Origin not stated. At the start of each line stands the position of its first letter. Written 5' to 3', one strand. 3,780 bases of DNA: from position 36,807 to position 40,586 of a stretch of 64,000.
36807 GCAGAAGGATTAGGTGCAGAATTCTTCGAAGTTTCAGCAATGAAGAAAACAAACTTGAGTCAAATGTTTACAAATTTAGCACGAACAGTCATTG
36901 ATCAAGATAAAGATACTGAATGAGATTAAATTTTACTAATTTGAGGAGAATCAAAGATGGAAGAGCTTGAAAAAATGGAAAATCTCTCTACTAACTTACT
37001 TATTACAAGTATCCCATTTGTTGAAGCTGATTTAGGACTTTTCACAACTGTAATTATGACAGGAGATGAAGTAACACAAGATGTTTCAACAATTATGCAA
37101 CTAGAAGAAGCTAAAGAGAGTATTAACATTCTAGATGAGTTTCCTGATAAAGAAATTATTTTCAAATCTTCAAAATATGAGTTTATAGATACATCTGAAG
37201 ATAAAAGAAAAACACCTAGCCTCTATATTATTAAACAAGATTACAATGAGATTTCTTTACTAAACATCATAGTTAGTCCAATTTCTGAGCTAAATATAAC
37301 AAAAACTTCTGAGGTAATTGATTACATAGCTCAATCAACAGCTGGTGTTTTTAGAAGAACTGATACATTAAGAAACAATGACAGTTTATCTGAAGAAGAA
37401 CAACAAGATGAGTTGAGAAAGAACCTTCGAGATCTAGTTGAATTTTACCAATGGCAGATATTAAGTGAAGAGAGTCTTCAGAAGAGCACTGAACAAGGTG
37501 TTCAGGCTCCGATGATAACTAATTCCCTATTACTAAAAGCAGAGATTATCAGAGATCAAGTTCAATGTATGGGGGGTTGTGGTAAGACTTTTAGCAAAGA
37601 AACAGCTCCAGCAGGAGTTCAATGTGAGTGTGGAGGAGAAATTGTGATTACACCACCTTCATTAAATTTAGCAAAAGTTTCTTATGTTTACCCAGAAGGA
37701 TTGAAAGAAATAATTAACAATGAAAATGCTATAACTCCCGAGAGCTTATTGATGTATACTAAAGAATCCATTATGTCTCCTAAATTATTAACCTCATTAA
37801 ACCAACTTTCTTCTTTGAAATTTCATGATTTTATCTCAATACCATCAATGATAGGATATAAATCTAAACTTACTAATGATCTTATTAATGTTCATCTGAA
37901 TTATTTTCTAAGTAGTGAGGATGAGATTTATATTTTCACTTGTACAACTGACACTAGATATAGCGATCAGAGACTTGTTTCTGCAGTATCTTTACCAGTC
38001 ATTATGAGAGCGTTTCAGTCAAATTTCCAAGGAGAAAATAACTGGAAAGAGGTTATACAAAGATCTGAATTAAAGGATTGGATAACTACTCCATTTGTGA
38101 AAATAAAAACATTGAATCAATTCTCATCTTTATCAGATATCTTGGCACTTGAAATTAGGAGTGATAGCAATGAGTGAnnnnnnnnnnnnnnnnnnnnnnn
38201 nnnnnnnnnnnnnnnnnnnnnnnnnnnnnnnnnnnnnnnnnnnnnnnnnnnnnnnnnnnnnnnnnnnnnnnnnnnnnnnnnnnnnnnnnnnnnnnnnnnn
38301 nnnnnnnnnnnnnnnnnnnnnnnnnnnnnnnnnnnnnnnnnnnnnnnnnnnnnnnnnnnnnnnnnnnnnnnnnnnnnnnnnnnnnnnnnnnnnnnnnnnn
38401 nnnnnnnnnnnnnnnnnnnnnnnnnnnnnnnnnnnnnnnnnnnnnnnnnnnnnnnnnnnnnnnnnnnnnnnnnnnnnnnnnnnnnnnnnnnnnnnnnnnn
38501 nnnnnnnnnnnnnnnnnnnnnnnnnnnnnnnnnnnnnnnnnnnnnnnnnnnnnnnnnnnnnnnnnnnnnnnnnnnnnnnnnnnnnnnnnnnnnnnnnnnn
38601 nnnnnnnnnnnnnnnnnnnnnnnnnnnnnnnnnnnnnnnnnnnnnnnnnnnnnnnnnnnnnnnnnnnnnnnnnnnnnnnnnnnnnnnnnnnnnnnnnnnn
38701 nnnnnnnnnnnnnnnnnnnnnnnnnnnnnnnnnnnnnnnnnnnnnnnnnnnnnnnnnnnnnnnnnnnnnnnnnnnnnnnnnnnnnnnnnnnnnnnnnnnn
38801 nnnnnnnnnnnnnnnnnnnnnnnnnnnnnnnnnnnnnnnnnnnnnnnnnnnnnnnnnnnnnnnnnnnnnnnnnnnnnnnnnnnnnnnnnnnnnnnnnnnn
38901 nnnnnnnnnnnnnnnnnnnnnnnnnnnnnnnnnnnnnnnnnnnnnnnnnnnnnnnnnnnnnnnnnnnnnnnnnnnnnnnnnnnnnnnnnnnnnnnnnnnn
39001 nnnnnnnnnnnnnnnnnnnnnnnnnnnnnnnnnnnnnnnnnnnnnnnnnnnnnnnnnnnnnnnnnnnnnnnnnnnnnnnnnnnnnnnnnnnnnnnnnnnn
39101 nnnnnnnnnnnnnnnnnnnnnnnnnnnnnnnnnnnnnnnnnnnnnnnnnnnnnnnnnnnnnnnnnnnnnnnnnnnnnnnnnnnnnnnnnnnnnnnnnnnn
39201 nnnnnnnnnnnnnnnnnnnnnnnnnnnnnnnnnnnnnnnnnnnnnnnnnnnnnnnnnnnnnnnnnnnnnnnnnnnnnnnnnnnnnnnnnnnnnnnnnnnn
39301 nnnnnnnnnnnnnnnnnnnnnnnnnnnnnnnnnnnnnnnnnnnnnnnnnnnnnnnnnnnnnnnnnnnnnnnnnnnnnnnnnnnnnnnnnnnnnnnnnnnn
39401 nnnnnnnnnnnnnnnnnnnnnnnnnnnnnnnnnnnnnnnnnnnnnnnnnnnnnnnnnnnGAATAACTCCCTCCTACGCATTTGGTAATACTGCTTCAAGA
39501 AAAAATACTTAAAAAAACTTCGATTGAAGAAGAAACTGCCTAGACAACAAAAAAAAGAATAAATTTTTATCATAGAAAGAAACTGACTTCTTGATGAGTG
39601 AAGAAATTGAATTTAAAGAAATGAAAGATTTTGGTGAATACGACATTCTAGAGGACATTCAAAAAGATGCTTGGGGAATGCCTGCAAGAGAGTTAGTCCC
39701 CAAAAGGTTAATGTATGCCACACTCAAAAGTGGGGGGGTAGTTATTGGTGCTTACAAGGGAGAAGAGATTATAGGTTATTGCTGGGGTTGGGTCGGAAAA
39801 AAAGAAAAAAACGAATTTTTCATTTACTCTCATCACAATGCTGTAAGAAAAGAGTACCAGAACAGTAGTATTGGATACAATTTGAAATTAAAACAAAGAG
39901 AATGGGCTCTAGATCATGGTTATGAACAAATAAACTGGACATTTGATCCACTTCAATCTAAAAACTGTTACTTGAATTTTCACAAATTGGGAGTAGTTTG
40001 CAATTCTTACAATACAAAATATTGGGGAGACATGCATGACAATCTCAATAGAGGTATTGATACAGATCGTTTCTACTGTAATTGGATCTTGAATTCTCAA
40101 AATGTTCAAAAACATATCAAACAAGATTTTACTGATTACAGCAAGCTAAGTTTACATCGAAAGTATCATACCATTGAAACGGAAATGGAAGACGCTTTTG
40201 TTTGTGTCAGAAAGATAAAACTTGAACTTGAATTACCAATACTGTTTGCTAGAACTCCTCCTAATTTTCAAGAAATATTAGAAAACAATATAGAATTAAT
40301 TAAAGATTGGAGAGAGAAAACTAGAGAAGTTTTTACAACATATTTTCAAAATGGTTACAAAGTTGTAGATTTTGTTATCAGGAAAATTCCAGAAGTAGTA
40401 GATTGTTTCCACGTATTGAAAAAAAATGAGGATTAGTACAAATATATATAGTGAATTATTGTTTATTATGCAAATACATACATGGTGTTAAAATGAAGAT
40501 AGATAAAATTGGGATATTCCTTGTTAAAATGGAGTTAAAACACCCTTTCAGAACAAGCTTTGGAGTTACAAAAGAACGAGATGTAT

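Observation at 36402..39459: Ras/Rab-like small GTPase in a tight three-gene operon with two large uncharacterised proteins (candidate new GTPase regulatory module)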

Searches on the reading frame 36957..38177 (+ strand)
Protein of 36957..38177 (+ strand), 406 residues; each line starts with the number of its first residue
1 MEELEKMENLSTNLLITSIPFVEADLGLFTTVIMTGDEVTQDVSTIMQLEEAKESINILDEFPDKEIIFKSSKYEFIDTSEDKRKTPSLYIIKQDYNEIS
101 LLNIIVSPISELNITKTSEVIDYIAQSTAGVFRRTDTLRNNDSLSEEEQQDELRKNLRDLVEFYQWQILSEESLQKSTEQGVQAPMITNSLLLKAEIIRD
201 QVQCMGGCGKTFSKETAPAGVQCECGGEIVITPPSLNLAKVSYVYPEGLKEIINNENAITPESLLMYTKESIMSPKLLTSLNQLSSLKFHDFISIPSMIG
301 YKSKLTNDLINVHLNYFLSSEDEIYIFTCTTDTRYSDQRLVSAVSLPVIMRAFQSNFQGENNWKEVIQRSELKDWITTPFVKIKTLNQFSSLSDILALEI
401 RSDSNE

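Call 5: search_protein_families(library=pfam, proteins=[window:36957-38177:+], max_evalue=0.01)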
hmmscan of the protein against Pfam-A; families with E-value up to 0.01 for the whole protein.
window:36957-38177:+ (406 aa): 0 families

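Call 6: find_homologous_proteins(query=window:36957-38177:+, max_evalue=0.001)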
Query window:36957-38177:+ (406 aa): 20 proteins with E <= 0.001 among 4773 candidates.
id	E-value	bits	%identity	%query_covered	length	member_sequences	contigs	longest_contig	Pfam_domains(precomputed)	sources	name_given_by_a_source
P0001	1.5e-258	875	100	100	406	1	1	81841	-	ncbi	-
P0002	7.9e-239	810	91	100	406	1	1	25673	-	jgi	jgi:hypothetical protein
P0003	6.4e-236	800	91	100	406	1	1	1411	-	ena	-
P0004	4.9e-231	784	88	100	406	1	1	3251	-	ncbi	-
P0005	1.0e-228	776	88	100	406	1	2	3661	-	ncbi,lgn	ncbi:MAG: hypothetical protein ACFFDS_08810 [Candidatus Thorarchaeota archaeon]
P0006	1.7e-219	746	83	100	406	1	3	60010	-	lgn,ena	-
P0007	1.7e-207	707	77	100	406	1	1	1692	-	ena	-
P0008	1.5e-204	697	77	100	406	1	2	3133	-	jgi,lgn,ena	-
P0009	3.8e-87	311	38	100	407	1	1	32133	-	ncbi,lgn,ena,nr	ncbi:MAG: hypothetical protein H7641_05895 [Candidatus Heimdallarchaeota archaeon]|nr:hypothetical p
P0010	1.2e-85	306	37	100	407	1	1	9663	-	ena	-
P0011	2.7e-82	295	37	97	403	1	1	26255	-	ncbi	-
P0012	1.7e-78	282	36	97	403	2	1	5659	-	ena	-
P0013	1.5e-74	269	35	97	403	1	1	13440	-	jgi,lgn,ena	-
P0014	9.1e-73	263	34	97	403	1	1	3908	-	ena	-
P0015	1.2e-68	250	36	94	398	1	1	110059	-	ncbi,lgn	-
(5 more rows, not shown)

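Call 16: search_solved_structures(query=A2, max_evalue=10)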
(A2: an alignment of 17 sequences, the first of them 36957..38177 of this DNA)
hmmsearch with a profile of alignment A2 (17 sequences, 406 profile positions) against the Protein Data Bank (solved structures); distinct sequences matched with E-value up to 10: 5.
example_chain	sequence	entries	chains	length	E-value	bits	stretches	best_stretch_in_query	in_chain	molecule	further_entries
3btu_A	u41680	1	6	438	0.58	12.1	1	270-315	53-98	Galactose/lactose metabolism regulatory protein GAL80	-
3bts_A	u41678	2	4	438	0.58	12.1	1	270-315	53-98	Galactose/lactose metabolism regulatory protein GAL80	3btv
3v2u_A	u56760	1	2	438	0.58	12.1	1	270-315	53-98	Galactose/lactose metabolism regulatory protein GAL80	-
7w78_A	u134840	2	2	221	0.85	11.5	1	232-284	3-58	Putative ABC transport system, ATP-binding protein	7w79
7w7a_A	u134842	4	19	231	0.92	11.4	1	232-284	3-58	Putative ABC transport system, ATP-binding protein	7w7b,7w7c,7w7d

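Call 22: search_protein_families(library=ncbifam, proteins=[window:36957-38177:+], max_evalue=0.01)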
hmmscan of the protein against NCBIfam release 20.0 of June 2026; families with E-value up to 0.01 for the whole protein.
window:36957-38177:+ (406 aa): 0 families

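Call 25: predict_structure(alignment_id=A2)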
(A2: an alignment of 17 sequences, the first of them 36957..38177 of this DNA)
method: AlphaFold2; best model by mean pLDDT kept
length: 406 residues; sequences in the alignment: 17
mean_pLDDT: 75.2   pTM: 0.80
mean pLDDT of the five models: 75.2, 72.0, 67.9, 62.1, 59.7
residues with pLDDT >= 90: 60; 70-90: 229; 50-70: 83; < 50: 34
segments of 3 or more residues with pLDDT < 50: 1-4, 23-26, 36-45, 177-182, 401-406
pLDDT, mean of each block of 10 residues (from residue 1): 51 72 53 47 48 57 74 81 66 81 79 78 81 80 79 76 71 51 75 90 75 62 72 88 84 60 88 81 66 87 85 90 91 85 88 86 89 91 91 82 37
secondary structure, 60 per line:
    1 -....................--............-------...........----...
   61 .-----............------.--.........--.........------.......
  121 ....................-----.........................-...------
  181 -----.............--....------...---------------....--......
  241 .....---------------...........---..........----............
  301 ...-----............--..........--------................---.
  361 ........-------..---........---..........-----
elements in order: H2-9 E10-21 E24-35 H43-53 H58-61 E67-78 E88-96 E99-107 H114-140 H146-170 E186-198 E201-204 E211-213 E229-232 E235-245 H261-271 H275-284 E292-303 E309-320 E323-332 H343-356 H360-368 H383-388 H392-401

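Call 29: fold_search(model_id=the predicted structure, library=pdb)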
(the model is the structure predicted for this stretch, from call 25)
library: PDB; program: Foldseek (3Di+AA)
matches with E <= 10: 1061; with E <= 0.001: 0
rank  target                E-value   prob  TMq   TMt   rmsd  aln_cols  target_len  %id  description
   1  9a5d_A                4.3e-03  0.18  0.13  0.09  54.8       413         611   10  Integrative model of WALK-YYCH by crosslinking MS and deep learning (released 2024-09-18)
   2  8js5_B                8.8e-03  0.16  0.12  0.17  26.0       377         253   11  Dimeric PAS domains of oxygen sensor FixL with ferric unliganded heme (released 2024-06-26)
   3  8js5_G                1.4e-02  0.14  0.12  0.17  25.2       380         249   11  Dimeric PAS domains of oxygen sensor FixL with ferric unliganded heme (released 2024-06-26)
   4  8js6_C                3.3e-02  0.13  0.12  0.18  25.9       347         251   10  Dimeric PAS domains of oxygen sensor FixL in complex with cyanide-bound ferric heme (released 2024-06-26)
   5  4xrt_B                4.2e-02  0.07  0.09  0.11  18.3       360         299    8  Crystal structure of the di-domain ARO/CYC StfQ from the steffimycin biosynthetic pathway (released 2015-12-02)
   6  7q3e_B                4.9e-02  0.21  0.20  0.17  17.9       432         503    8  Structure of the mouse CPLANE-RSG1 complex (released 2022-04-06)
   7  4qdc                  5.8e-02  0.10  0.10  0.11  20.5       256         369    6  Crystal structure of 3-ketosteroid-9-alpha-hydroxylase 5 (KshA5) from R. rhodochrous in complex with FE2/S2 (INORGANIC)  (released 2014-07-30)
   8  8isj_B                6.1e-02  0.04  0.09  0.05  29.6       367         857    9  Pr conformer of Arabidopsis thaliana phytochrome A - AtphyA-Pr (released 2023-08-09)
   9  7ui9_t                6.5e-02  0.06  0.08  0.13  16.7       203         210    9  Core Mediator-PICearly (Copy A) (released 2023-02-15)
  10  8a52_A                6.5e-02  0.06  0.10  0.10  34.0       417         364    8  Crystal structure of a chimeric LOV-Histidine kinase SB2F1 (asymmetrical variant, trigonal form with long c-axis) (released 2023-12-27)
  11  5a5y_A                7.2e-02  0.04  0.09  0.11  19.2       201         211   10  Crystal structure of AtTTM3 in complex with tripolyphosphate and magnesium ion (form A) (released 2015-08-05)
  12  2zyl                  8.1e-02  0.08  0.10  0.11  20.5       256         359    6  Crystal structure of 3-ketosteroid-9-alpha-hydroxylase (KshA) from M. tuberculosis (released 2009-03-03)
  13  8a7f_B                8.1e-02  0.07  0.12  0.12  34.6       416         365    9  Crystal structure of a chimeric LOV-Histidine kinase SB2F1-I66R mutant (asymmetrical variant, trigonal form with long  (released 2024-01-10)
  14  5a67                  8.1e-02  0.05  0.10  0.14  16.2       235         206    8  Crystal structure of AtTTM3 in complex with tripolyphosphate and manganese ion (form B) (released 2015-08-05)
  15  3nop                  8.6e-02  0.05  0.11  0.09  24.5       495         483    9  Light-induced intermediate structure L1 of Pseudomonas aeruginosa bacteriophytochrome (released 2012-11-07)
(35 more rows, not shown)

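Call 64: find_homologous_proteins(query=A6, max_evalue=0.001)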
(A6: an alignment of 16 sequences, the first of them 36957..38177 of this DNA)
Query A6 (16 sequences) (406 aa, profile of the alignment): 19 proteins with E <= 0.001 among 8000 candidates.
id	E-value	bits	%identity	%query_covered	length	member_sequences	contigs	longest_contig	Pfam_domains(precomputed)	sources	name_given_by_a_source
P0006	5.0e-153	528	83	100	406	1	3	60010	-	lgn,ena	-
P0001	5.1e-151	521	100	100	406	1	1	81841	-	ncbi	-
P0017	2.2e-146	506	36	86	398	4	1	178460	-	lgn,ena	-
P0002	2.5e-146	506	91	100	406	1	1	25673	-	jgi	jgi:hypothetical protein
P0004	3.0e-146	505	88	100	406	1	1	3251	-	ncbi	-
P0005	4.9e-146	505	88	100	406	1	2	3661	-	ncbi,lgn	ncbi:MAG: hypothetical protein ACFFDS_08810 [Candidatus Thorarchaeota archaeon]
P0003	2.1e-145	503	91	100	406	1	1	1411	-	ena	-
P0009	3.9e-145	502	38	100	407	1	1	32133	-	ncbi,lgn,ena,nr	ncbi:MAG: hypothetical protein H7641_05895 [Candidatus Heimdallarchaeota archaeon]|nr:hypothetical p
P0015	8.1e-145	501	36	94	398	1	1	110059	-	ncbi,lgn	-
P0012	2.8e-140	486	36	97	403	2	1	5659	-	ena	-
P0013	8.2e-139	481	35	97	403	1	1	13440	-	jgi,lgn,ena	-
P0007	4.0e-138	479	77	100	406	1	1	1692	-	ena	-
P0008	6.0e-135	468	77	100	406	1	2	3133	-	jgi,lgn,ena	-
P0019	1.5e-134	467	34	98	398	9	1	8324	-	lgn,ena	-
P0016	6.6e-133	461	37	91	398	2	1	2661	-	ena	-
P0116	2.4e-108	381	20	89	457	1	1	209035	-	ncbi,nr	ncbi:MAG: hypothetical protein GF411_10985 [Candidatus Lokiarchaeota archaeon]|nr:hypothetical prote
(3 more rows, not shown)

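Call 65: find_encoding_contigs(protein=P0116, flank=7000, max_places=1)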
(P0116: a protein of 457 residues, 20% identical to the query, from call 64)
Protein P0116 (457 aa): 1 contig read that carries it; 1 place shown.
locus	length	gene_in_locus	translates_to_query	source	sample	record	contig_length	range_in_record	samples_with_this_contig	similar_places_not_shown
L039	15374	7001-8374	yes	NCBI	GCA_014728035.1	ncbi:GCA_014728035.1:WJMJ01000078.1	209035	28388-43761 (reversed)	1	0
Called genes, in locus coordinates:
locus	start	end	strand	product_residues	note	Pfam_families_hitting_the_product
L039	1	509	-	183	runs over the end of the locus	PF03104:DNA_pol_B_exo1 (weak)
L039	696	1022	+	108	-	-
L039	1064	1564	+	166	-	-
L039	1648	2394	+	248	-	PF02634:FdhD-NarQ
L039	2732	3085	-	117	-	-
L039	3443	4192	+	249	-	PF02678:Pirin, PF17954:Pirin_C_2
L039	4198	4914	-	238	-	-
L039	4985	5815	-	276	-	-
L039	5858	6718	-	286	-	PF00037:Fer4 (faint), PF13237:Fer4_10 (faint), PF13484:Fer4_16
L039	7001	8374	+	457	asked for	-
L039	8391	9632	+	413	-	-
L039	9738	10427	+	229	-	PF13483:Lactamase_B_3, PF12706:Lactamase_B_2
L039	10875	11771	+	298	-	PF01978:TrmB (faint), PF08279:HTH_11 (faint), PF08280:HTH_Mga (faint), PF08281:Sigma70_r4_2 (faint), PF12840:HTH_20 (faint), PF13384:HTH_23 (faint), PF13404:HTH_AsnC-type, PF13412:HTH_24, +3 more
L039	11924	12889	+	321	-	PF02463:SMC_N (faint), PF00005:ABC_tran, PF13304:AAA_21 (weak)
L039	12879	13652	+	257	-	PF12698:ABC2_membrane_3 (weak), PF12679:ABC2_membrane_2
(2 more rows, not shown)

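Call 80: search_protein_families(library=padloc, proteins=[window:36957-38177:+], max_evalue=0.1)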
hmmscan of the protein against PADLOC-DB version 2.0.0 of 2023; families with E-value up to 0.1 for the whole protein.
window:36957-38177:+ (406 aa): 0 families

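Call 81: search_protein_families(library=pfam, alignment_id=A6, max_evalue=1)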
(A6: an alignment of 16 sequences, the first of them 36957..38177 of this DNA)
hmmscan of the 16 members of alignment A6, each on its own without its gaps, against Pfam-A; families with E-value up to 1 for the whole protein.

A. member 1, window:36957-38177:+ (406 aa): 1 family
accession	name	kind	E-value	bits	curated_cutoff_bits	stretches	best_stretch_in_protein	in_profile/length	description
PF23658.1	PDZ_CPAF_rel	-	0.044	14.2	27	1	72-140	4-67/120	CPAF-like PDZ domain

B. families by the number of members that match (of 16 scanned): 27 families (the first 25 are shown)
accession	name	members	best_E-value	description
PF23455.1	DUF7129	4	6.2e-05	Domain of unknown function (DUF7129)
PF01155.25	HypA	3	0.00078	Hydrogenase/urease nickel incorporation, metallochaperone, hypA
PF21349.2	RUBY_RBDX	2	0.00014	Rubrerythrin, rubredoxin-like domain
PF06221.18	zf-C2HC5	2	0.0057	Putative zinc finger motif, C2HC5-type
PF09723.15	Zn_ribbon_8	2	0.013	Zinc ribbon domain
PF12773.13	DZR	2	0.051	Double zinc ribbon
PF05191.20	ADK_lid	1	0.0013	Adenylate kinase, active site lid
PF17600.7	DUF5496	1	0.013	Family of unknown function (DUF5496)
PF10393.14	Matrilin_ccoil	1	0.014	Trimeric coiled-coil oligomerisation domain of matrilin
PF13240.11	Zn_Ribbon_1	1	0.018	zinc-ribbon domain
PF08274.17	Zn_Ribbon_YjdM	1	0.03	PhnA Zinc-Ribbon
PF19964.5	EAD11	1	0.039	Effector-associated domain 11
PF23658.1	PDZ_CPAF_rel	1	0.044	CPAF-like PDZ domain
PF03119.21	DNA_ligase_ZBD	1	0.056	NAD-dependent DNA ligase C4 zinc finger domain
PF19406.5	PKD_5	1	0.069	PKD-like domain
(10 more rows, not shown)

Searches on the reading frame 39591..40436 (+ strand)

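Call 5: search_protein_families(library=pfam, proteins=[window:39591-40436:+], max_evalue=0.01)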
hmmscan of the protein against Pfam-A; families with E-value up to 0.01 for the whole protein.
window:39591-40436:+ (281 aa): 2 families
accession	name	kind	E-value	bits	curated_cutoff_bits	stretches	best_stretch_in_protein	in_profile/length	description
PF00583.31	Acetyltransf_1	-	3.6e-05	24.5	20.7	1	27-119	11-102/116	Acetyltransferase (GNAT) family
PF13508.13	Acetyltransf_7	-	0.0046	17.7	27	1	49-114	3-65/84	Acetyltransferase (GNAT) domain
